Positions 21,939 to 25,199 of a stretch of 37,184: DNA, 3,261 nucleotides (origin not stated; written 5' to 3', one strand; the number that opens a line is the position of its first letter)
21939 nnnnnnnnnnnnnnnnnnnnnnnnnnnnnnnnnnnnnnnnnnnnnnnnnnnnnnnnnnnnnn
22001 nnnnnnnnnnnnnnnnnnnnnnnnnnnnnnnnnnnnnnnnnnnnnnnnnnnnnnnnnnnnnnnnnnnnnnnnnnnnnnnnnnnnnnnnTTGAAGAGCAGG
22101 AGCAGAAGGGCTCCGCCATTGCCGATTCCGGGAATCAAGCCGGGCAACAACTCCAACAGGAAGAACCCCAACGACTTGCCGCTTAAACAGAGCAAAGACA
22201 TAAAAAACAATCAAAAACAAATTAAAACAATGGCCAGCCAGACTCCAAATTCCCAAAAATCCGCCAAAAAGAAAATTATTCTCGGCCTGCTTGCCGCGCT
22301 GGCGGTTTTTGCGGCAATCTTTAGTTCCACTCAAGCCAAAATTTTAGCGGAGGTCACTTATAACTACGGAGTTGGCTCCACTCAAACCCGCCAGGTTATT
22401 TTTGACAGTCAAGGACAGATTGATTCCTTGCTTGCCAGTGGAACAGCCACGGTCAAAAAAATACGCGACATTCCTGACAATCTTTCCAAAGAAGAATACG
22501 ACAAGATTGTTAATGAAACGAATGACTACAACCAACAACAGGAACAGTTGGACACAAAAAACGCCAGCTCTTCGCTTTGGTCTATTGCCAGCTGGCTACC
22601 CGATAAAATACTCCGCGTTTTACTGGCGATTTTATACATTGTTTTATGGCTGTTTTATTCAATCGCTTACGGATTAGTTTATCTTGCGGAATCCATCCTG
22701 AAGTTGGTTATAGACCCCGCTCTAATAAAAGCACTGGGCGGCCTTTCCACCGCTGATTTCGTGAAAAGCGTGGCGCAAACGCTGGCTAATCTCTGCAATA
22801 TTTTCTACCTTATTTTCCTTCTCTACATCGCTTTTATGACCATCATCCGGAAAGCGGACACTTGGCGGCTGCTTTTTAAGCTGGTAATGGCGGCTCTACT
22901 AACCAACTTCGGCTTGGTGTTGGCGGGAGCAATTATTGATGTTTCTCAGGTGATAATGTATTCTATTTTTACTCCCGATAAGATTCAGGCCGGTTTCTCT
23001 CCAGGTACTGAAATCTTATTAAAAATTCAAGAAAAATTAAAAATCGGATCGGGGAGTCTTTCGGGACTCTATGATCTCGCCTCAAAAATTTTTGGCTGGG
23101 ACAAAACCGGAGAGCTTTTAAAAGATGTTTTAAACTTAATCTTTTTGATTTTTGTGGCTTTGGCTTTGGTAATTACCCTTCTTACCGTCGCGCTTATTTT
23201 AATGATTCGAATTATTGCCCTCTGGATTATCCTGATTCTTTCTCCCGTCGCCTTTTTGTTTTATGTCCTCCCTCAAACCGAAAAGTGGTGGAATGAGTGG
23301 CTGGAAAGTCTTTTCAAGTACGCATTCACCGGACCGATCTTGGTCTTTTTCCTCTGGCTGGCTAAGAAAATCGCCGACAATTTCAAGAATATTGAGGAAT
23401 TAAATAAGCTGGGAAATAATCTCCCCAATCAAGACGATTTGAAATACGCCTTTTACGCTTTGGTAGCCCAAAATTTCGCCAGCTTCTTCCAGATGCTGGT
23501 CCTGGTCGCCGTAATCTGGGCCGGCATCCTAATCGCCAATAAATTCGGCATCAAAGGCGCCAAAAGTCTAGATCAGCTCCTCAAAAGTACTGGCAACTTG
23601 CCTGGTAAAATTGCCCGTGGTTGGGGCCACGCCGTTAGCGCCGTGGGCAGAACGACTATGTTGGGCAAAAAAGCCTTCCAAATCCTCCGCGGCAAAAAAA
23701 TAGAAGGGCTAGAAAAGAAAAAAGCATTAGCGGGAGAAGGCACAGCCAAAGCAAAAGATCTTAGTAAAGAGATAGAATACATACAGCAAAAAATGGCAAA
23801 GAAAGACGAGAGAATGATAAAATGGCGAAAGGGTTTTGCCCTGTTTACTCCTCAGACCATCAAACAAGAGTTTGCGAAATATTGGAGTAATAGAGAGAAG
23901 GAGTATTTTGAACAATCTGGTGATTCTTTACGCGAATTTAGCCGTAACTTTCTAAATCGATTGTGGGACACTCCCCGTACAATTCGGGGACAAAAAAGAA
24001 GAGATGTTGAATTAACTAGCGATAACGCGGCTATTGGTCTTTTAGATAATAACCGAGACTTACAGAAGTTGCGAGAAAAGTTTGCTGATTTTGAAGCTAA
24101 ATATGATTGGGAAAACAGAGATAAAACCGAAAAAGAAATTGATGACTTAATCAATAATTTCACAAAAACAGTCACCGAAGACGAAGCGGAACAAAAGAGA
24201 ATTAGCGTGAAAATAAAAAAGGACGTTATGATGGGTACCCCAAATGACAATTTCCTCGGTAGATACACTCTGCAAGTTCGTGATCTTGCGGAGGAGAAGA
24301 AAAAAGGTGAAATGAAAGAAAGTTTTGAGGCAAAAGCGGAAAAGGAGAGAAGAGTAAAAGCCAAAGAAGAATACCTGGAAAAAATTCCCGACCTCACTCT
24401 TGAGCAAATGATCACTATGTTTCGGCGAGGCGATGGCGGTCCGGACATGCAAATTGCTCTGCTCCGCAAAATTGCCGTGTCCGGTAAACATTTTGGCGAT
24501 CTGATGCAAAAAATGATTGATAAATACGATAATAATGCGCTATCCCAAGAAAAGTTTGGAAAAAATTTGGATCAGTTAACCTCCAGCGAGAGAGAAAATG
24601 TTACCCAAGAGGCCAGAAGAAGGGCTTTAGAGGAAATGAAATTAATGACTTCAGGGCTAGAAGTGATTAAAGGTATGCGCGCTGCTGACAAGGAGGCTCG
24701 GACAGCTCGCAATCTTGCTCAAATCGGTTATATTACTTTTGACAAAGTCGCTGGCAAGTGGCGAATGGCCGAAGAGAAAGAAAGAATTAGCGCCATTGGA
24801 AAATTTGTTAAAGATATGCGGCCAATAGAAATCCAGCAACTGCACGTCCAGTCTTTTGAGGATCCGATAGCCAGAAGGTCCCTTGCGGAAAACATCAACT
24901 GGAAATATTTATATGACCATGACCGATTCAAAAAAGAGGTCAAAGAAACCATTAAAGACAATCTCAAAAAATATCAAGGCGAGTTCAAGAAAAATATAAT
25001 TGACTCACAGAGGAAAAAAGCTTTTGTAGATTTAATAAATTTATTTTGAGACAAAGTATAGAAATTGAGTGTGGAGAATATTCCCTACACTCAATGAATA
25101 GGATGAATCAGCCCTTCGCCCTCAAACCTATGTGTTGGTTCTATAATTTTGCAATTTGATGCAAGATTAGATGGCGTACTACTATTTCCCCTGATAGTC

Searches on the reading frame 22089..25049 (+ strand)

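Call 7: search_protein_families(library=pfam, proteins=[window:22089-25049:+], max_evalue=0.001)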
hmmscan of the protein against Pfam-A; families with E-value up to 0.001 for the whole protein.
window:22089-25049:+ (986 aa): 2 families
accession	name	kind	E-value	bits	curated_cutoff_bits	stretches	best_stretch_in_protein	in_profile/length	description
PF04610.19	TrbL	-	3e-07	30.8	25.9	1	259-432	26-183/215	TrbL/VirB6 plasmid conjugal transfer protein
PF12280.13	BSMAP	-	0.00063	20.4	25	0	46-188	51-197/197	Brain specific membrane anchored protein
